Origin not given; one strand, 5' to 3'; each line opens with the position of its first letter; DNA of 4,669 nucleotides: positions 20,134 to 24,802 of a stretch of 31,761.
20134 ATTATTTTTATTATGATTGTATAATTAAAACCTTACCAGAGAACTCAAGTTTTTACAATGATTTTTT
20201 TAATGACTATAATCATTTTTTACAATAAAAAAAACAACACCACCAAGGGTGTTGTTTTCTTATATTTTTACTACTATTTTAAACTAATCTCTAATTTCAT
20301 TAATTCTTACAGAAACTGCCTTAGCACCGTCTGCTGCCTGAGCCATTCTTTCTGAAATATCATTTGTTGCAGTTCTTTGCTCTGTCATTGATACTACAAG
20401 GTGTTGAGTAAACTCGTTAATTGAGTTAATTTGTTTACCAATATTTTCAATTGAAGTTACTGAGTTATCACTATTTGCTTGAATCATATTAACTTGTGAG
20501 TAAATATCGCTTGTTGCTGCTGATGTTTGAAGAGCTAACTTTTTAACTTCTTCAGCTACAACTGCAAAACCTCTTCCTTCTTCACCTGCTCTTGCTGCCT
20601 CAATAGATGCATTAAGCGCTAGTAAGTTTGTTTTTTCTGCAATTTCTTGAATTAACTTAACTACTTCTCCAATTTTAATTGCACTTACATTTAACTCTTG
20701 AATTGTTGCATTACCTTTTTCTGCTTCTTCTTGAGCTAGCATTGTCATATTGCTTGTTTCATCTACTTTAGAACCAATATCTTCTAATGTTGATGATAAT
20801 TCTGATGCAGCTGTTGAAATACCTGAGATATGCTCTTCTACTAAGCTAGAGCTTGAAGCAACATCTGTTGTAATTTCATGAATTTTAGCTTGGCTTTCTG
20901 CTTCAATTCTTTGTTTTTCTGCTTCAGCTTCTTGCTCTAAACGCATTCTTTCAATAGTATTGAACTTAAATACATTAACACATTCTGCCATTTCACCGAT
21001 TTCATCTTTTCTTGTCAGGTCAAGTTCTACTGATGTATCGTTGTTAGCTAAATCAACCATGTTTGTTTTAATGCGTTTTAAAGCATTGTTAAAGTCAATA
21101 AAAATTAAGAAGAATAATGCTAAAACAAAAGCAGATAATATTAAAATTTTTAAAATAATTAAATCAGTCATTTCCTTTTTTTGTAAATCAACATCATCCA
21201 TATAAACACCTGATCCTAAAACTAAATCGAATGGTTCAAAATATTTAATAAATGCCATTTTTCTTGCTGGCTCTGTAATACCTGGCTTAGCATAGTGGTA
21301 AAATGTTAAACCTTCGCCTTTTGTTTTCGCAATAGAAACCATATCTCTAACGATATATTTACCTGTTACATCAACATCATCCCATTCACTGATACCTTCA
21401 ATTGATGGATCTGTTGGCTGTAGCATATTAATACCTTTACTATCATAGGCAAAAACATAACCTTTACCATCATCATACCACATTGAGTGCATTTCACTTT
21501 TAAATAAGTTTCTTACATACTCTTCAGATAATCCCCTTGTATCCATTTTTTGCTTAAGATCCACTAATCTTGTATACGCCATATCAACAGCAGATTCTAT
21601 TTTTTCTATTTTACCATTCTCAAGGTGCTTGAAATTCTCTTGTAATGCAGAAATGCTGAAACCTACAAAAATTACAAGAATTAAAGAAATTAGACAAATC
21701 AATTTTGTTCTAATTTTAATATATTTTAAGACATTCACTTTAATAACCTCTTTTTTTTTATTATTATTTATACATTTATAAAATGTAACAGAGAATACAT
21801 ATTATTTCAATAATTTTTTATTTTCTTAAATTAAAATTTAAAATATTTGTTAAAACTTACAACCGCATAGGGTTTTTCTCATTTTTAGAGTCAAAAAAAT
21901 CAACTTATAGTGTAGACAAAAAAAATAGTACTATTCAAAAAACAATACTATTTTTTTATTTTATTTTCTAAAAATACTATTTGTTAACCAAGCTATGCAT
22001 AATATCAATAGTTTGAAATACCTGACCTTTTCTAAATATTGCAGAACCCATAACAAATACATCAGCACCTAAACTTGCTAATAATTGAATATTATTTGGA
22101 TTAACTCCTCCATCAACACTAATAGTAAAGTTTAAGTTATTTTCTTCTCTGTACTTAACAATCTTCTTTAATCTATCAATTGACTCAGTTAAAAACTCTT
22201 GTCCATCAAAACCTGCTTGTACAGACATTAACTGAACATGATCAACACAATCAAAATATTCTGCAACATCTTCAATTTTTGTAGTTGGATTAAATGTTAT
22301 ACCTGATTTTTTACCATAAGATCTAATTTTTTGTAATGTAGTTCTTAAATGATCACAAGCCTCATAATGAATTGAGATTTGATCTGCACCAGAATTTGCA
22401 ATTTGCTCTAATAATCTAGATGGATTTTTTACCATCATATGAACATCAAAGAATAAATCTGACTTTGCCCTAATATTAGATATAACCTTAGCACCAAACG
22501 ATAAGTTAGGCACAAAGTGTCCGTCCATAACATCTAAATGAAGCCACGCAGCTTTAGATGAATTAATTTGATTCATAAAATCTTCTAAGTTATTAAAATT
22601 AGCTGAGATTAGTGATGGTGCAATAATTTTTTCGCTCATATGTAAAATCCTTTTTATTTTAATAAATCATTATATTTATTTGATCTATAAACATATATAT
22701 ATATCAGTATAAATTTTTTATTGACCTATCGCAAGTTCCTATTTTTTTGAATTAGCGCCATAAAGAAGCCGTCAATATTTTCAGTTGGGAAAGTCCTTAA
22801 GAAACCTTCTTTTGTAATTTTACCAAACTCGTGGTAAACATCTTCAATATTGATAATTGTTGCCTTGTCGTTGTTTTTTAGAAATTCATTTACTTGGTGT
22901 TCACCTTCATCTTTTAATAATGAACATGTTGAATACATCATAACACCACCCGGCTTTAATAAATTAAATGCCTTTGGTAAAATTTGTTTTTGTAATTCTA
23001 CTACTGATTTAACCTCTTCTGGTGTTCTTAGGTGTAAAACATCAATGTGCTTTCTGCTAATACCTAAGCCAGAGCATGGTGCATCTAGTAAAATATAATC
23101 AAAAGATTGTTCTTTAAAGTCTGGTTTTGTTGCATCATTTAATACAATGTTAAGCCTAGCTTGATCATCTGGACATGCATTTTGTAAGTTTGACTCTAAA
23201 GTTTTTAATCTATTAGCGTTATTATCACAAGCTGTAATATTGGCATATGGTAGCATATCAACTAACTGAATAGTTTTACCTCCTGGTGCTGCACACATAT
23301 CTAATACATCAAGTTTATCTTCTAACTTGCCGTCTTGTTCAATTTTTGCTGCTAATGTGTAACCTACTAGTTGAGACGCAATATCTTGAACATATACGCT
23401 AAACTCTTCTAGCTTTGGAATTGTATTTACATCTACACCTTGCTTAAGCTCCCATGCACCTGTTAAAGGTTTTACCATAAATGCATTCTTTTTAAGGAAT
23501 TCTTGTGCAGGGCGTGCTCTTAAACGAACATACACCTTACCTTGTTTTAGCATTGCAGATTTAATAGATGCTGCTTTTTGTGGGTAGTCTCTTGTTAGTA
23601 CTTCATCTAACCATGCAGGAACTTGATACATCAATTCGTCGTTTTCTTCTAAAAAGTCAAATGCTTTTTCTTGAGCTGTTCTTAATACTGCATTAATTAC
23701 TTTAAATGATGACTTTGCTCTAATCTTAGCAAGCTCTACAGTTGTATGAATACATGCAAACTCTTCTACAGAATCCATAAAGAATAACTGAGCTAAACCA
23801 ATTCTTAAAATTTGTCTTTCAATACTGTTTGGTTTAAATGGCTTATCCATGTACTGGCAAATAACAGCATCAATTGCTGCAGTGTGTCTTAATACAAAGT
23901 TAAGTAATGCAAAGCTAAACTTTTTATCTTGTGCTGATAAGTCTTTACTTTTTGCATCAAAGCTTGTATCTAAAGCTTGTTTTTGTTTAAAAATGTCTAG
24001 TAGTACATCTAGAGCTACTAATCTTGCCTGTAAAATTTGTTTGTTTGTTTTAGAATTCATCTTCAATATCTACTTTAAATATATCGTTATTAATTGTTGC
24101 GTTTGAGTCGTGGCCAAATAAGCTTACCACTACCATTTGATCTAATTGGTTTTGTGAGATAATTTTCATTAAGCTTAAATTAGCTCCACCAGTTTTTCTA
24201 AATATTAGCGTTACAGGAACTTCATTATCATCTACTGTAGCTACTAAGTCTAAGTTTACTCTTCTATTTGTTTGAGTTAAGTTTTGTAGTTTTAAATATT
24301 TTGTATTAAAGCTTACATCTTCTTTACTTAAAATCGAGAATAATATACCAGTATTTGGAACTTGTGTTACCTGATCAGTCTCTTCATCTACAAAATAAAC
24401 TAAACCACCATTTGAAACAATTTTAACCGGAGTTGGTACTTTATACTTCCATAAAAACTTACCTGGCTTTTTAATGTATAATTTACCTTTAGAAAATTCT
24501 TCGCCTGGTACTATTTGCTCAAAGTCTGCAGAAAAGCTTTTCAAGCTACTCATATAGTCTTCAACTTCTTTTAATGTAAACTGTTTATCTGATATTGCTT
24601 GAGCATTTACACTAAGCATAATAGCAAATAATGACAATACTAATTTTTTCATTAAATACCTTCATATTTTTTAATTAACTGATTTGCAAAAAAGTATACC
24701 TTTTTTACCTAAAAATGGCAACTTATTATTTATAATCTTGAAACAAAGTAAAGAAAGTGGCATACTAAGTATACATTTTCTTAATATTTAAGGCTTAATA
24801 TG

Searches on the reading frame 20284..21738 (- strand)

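Call 6: search_protein_families(library=pfam, proteins=[window:20284-21738:-], max_evalue=0.01)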
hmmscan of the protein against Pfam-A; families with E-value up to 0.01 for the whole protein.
window:20284-21738:- (484 aa): 5 families
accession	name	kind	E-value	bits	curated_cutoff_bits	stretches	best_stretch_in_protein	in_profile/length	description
PF08269.17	dCache_2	-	3.4e-35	122.1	26.5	1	29-188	32-191/298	Cache domain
PF17200.10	sCache_2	-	6.6e-32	111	25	1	41-190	3-152/155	Single Cache domain 2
PF00015.26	MCPsignal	-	1.3e-30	107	34.6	1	337-482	9-161/172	Methyl-accepting chemotaxis protein (MCP) signalling domain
PF17201.10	Cache_3-Cache_2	-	7.8e-06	25.8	27.7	1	92-191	203-297/299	Cache 3/Cache 2 fusion domain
PF00672.30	HAMP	-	0.00049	20.8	25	1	220-252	10-42/53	HAMP domain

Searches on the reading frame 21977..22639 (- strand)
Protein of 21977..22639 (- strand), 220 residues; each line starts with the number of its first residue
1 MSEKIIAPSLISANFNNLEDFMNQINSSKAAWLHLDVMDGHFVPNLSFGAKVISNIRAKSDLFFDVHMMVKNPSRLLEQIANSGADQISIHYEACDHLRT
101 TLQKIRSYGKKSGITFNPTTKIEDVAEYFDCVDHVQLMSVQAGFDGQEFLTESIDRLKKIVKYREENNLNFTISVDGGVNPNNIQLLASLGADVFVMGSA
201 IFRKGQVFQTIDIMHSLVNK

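Call 6: search_protein_families(library=pfam, proteins=[window:21977-22639:-], max_evalue=0.01)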
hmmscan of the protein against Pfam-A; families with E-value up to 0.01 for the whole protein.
window:21977-22639:- (220 aa): 3 families
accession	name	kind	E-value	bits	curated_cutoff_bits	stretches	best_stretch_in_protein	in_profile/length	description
PF00834.25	Ribul_P_3_epim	-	8.3e-67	224.9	21.1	1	6-202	2-198/198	Ribulose-phosphate 3 epimerase family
PF01729.25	QRPTase_C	-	4.7e-07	30.1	23.1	1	154-201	111-158/169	Quinolinate phosphoribosyl transferase, C-terminal domain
PF00977.27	His_biosynth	-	0.0025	17.7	23.6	0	132-210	43-114/228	Histidine biosynthesis protein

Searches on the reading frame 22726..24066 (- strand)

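Call 6: search_protein_families(library=pfam, proteins=[window:22726-24066:-], max_evalue=0.01)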
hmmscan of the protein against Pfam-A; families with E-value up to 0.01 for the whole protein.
window:22726-24066:- (446 aa): 9 families
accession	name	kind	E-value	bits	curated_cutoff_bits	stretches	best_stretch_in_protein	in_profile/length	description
PF01189.24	Methyltr_RsmB-F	-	4.4e-48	164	27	1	250-439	8-198/199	16S rRNA methyltransferase RsmB/F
PF01029.23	NusB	-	2.8e-23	83.2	23.1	1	13-132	2-132/133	NusB family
PF13847.12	Methyltransf_31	-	1e-09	38.7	27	1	249-394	2-124/145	Methyltransferase domain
PF13649.12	Methyltransf_25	-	6e-08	33.7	27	1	254-327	1-70/97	Methyltransferase domain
PF08241.18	Methyltransf_11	-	5.5e-06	27.4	21.2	0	262-327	8-66/95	Methyltransferase domain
PF08242.18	Methyltransf_12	-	9e-06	26.8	30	0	256-327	2-71/98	Methyltransferase domain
PF01728.25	FtsJ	-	0.00017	22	24.1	1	242-378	13-137/181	FtsJ-like methyltransferase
PF05175.20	MTS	-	0.00039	20.6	23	1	222-330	11-107/170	Methyltransferase small domain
PF09445.16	Methyltransf_15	-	0.0042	17.1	22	1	254-353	4-104/165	RNA cap guanine-N2 methyltransferase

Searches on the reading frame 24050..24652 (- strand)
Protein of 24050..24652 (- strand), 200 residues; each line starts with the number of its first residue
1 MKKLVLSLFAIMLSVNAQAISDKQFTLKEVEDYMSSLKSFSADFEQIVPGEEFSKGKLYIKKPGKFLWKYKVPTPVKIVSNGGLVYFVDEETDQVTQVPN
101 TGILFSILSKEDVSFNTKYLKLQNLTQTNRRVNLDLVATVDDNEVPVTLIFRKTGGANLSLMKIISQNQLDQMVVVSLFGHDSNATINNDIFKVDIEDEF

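Call 6: search_protein_families(library=pfam, proteins=[window:24050-24652:-], max_evalue=0.01)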
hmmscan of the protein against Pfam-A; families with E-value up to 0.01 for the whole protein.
window:24050-24652:- (200 aa): 1 family
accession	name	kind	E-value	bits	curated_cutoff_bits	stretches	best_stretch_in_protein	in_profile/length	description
PF03548.22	LolA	-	3e-19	69.8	23.6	1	36-194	2-164/165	Outer membrane lipoprotein carrier protein LolA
